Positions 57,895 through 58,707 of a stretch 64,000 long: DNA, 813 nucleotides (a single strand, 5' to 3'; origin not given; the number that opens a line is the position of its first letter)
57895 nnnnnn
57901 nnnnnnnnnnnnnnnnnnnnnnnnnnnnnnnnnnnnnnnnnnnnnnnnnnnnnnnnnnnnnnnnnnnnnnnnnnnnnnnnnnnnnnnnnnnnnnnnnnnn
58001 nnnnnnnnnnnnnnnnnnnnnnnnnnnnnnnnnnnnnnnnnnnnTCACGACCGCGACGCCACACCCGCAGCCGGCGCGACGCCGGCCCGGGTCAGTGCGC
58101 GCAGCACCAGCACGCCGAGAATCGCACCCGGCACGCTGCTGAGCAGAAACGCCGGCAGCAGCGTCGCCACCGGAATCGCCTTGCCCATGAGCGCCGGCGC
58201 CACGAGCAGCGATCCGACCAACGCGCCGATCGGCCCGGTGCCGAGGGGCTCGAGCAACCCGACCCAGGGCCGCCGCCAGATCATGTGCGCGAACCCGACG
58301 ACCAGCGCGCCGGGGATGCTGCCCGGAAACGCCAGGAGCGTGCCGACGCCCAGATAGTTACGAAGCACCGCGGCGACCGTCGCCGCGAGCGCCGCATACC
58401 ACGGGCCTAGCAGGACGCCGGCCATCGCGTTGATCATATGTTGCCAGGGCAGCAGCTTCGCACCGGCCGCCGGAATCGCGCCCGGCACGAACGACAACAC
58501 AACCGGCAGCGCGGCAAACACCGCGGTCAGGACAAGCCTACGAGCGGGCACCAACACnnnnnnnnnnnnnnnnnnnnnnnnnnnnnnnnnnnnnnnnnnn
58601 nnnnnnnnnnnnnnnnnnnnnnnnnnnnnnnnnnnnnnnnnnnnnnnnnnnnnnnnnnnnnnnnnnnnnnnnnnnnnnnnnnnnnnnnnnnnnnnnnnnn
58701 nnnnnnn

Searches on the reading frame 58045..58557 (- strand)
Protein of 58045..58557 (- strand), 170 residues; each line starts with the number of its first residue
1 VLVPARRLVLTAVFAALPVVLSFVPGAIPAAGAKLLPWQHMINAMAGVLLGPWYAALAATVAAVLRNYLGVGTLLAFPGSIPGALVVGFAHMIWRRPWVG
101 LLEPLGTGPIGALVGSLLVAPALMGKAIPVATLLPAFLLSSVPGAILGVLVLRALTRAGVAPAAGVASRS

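Call 26: search_protein_families(library=pfam, proteins=[window:58045-58557:-], max_evalue=0.001)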
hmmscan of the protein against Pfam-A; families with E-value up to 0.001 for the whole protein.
window:58045-58557:- (170 aa): 3 families
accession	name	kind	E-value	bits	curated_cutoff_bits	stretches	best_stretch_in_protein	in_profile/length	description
PF09512.15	ThiW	-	5.3e-40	137.4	30.3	1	8-157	1-149/150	Thiamine-precursor transporter protein (ThiW)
PF12822.12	ECF_trnsprt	-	6.7e-07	29.9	30.7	1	6-151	1-151/169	ECF transporter, substrate-specific component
PF07694.17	5TM-5TMR_LYT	-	0.00088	19.4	24.6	0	7-147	18-162/169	5TMR of 5TMR-LYT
